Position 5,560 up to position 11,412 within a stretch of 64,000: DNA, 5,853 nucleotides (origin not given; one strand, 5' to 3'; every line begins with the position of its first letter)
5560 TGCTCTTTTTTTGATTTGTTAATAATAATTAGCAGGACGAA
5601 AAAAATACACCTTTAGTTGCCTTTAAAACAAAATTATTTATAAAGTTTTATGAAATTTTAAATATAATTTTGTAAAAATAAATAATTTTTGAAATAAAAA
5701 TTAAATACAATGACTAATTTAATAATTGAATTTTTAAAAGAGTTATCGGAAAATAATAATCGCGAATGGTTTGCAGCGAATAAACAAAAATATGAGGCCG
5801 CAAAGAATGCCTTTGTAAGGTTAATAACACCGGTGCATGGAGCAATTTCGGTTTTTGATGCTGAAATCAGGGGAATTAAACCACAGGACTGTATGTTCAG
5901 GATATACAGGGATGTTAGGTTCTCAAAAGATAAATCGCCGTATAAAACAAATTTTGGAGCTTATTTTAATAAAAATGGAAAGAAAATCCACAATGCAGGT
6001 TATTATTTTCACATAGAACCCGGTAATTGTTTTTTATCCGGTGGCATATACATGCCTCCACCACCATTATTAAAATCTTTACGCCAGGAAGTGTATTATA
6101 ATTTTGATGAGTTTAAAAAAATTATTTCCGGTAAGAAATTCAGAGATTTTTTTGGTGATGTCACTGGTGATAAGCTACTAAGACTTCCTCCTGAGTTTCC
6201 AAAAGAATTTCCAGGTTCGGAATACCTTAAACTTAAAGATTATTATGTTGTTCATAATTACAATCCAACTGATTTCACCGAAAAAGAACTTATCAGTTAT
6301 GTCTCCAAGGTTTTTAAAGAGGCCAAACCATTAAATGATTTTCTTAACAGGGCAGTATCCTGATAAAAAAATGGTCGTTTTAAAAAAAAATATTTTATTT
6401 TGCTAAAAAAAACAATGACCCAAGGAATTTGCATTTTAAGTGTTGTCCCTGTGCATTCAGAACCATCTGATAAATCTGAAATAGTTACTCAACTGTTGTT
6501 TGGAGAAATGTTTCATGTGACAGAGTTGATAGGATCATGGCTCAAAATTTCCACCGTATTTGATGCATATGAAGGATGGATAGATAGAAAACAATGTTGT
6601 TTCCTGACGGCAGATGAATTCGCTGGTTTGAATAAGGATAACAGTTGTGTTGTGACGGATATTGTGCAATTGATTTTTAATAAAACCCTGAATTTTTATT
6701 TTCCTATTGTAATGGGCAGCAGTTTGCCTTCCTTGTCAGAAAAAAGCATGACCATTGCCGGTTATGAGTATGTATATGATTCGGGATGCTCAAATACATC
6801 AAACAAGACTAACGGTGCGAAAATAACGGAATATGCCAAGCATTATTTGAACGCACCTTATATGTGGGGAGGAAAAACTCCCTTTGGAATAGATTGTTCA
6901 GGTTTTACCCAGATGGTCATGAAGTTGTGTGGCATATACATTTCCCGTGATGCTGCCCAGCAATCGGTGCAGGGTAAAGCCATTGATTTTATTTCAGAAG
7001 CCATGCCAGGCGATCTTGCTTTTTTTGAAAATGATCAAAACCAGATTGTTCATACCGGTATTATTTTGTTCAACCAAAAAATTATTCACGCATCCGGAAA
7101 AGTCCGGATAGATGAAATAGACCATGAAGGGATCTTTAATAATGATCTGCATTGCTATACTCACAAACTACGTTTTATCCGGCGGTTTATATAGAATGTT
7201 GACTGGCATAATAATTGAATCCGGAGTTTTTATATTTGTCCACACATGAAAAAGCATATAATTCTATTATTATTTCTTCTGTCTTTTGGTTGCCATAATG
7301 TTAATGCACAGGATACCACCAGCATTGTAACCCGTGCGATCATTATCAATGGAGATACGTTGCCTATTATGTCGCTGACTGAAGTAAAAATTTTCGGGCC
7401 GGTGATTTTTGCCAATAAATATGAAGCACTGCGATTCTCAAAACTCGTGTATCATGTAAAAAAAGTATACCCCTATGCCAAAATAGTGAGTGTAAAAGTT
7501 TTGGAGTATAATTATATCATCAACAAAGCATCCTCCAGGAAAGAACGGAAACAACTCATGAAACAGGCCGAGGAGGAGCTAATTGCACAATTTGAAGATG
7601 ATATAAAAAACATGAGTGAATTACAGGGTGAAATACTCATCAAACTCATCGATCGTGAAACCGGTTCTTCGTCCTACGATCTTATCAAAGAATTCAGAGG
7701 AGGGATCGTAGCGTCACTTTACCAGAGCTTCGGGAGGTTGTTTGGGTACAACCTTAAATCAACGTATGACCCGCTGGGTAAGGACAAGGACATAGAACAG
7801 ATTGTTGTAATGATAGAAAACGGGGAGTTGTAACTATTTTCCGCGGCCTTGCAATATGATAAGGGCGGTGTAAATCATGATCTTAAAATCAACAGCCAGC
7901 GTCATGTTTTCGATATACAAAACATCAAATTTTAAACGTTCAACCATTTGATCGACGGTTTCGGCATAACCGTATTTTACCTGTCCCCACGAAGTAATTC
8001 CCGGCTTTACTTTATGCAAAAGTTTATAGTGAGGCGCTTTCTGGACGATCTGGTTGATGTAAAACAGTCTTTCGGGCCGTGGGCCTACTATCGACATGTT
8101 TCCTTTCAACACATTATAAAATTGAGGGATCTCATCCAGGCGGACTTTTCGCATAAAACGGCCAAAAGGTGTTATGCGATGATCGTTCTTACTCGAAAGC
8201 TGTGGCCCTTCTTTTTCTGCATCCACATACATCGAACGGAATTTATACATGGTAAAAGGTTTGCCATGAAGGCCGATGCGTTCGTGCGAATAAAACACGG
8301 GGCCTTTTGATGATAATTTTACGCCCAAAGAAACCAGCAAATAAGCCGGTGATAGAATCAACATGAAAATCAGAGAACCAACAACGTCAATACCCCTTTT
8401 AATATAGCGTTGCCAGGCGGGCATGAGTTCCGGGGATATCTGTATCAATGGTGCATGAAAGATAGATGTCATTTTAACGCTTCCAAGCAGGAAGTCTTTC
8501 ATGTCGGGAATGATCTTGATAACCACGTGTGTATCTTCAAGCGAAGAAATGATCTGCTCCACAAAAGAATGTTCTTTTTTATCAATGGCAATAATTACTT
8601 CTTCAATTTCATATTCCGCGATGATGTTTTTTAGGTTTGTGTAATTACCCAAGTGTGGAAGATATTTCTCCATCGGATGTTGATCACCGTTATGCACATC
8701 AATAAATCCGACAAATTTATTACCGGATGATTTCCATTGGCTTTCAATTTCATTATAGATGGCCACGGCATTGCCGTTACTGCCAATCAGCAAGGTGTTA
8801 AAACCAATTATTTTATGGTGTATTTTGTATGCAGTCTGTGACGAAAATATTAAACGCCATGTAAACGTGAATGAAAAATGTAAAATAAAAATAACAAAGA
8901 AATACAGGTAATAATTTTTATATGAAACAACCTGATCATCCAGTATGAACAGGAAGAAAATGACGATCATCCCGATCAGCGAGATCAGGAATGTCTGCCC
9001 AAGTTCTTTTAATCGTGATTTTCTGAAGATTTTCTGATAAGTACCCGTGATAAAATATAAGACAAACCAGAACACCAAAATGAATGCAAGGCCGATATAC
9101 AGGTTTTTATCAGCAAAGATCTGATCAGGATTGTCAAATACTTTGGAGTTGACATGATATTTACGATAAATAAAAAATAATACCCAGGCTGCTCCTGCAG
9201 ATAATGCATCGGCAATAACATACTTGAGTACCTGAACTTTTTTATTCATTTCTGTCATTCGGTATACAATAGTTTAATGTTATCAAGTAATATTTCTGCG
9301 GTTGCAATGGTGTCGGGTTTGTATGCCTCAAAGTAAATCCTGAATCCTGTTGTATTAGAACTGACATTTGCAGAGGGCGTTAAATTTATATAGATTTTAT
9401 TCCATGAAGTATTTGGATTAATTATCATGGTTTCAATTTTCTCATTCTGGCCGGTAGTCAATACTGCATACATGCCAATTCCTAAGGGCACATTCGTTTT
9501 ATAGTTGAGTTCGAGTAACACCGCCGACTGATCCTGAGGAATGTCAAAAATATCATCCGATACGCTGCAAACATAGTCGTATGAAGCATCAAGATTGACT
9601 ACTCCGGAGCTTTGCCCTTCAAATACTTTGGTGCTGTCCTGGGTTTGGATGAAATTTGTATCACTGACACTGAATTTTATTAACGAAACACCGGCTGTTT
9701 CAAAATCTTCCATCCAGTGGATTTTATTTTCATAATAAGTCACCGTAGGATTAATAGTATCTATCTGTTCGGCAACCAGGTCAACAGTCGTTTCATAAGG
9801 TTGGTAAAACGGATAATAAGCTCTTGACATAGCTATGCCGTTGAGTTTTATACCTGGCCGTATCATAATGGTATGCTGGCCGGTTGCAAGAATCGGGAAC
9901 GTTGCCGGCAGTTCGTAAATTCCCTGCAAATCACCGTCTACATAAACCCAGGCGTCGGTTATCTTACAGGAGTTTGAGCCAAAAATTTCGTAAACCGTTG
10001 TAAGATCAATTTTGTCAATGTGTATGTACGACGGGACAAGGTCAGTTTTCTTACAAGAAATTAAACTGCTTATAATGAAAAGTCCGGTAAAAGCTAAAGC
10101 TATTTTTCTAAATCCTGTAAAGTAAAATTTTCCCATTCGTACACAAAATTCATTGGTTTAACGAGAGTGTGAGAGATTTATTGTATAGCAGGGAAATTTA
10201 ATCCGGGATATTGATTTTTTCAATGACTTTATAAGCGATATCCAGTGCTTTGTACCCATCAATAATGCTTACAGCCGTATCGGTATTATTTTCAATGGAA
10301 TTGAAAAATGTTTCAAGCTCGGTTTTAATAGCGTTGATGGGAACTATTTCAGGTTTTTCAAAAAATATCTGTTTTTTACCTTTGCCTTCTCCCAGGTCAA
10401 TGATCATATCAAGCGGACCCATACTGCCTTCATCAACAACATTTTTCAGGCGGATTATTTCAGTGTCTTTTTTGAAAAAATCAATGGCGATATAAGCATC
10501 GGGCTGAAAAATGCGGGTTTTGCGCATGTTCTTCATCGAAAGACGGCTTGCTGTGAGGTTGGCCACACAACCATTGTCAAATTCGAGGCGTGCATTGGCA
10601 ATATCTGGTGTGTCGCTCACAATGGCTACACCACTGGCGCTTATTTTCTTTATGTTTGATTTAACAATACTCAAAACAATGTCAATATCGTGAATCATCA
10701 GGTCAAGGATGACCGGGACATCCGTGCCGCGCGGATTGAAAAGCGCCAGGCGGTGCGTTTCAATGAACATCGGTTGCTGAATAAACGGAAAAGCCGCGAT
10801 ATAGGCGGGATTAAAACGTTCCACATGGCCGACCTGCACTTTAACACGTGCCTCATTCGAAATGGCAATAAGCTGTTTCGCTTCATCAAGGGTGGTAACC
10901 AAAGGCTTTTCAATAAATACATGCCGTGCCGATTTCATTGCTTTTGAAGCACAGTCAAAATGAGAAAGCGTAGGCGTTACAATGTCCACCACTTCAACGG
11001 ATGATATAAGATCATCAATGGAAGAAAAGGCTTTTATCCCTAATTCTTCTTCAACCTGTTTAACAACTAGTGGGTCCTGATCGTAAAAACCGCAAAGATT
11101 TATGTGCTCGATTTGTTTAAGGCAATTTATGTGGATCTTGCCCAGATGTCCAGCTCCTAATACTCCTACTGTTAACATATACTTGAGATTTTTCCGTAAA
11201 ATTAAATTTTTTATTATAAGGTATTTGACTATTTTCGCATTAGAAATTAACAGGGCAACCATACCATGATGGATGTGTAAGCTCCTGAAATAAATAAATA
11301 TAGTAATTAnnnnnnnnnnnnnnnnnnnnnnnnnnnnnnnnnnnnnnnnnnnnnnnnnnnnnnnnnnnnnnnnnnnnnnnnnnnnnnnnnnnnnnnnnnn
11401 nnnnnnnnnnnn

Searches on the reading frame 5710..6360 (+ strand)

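Call 89: search_protein_families(library=pfam, proteins=[window:5710-6360:+], max_evalue=0.00001)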
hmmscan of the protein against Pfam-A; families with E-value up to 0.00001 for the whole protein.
window:5710-6360:+ (217 aa): 1 family
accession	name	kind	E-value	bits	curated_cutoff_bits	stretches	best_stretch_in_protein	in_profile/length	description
PF09365.15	DUF2461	-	1.8e-72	244.1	22.8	1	5-211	2-208/208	Conserved hypothetical protein (DUF2461)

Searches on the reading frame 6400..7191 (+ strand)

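Call 89: search_protein_families(library=pfam, proteins=[window:6400-7191:+], max_evalue=0.00001)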
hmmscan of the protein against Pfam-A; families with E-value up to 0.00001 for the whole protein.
window:6400-7191:+ (264 aa): 3 families
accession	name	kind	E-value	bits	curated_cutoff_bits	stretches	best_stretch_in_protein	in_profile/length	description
PF00877.26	NLPC_P60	-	5.1e-21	75.1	23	1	152-244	2-95/105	NlpC/P60 family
PF18348.7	SH3_16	-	4.4e-10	39.6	25.8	1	19-64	2-47/49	Bacterial dipeptidyl-peptidase Sh3 domain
PF08239.17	SH3_3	-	7.5e-08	32.9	27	1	14-62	1-49/54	Bacterial SH3 domain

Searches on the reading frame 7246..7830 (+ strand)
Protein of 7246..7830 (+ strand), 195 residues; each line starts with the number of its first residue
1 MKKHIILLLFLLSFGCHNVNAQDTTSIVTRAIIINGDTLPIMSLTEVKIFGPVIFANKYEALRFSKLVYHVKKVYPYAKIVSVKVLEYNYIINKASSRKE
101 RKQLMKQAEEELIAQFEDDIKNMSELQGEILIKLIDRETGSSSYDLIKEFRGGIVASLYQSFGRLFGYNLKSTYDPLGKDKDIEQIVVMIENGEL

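Call 89: search_protein_families(library=pfam, proteins=[window:7246-7830:+], max_evalue=0.00001)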
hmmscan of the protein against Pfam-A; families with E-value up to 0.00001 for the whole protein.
window:7246-7830:+ (195 aa): 1 family
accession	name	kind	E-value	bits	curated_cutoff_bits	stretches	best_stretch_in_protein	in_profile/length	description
PF14127.11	DUF4294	-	2.6e-50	170.8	27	1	37-188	1-154/155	Domain of unknown function (DUF4294)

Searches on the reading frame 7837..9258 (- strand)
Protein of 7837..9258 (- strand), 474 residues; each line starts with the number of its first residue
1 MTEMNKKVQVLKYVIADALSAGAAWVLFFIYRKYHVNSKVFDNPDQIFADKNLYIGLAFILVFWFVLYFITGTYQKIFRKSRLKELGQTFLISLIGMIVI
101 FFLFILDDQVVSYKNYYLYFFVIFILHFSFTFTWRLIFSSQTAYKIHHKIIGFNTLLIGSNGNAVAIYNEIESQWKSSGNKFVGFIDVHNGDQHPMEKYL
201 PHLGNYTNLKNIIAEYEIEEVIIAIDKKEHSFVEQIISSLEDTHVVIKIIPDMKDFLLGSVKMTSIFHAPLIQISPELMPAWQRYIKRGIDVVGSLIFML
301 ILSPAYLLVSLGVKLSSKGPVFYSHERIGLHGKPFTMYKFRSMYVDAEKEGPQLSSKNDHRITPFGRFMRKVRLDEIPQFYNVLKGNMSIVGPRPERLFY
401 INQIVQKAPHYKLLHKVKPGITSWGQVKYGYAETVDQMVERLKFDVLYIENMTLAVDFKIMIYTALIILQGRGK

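Call 89: search_protein_families(library=pfam, proteins=[window:7837-9258:-], max_evalue=0.00001)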
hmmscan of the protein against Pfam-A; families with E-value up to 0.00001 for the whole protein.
window:7837-9258:- (474 aa): 2 families
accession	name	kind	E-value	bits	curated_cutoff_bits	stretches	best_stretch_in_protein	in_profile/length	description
PF02397.22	Bac_transf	-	8.4e-66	221.3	27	1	287-469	1-178/179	Bacterial sugar transferase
PF13727.12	CoA_binding_3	-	1.6e-13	51.5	25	1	70-251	2-175/175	CoA-binding domain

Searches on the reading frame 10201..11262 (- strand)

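Call 89: search_protein_families(library=pfam, proteins=[window:10201-11262:-], max_evalue=0.00001)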
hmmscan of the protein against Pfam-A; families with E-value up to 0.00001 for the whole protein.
window:10201-11262:- (354 aa): 2 families
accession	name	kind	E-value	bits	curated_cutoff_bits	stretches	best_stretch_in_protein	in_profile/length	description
PF01408.29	GFO_IDH_MocA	-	6.9e-25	88.5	24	1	31-146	2-120/120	Oxidoreductase family, NAD-binding Rossmann fold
PF22725.1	GFO_IDH_MocA_C3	-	2.7e-09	37.5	27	1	184-246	45-111/124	GFO/IDH/MocA C-terminal domain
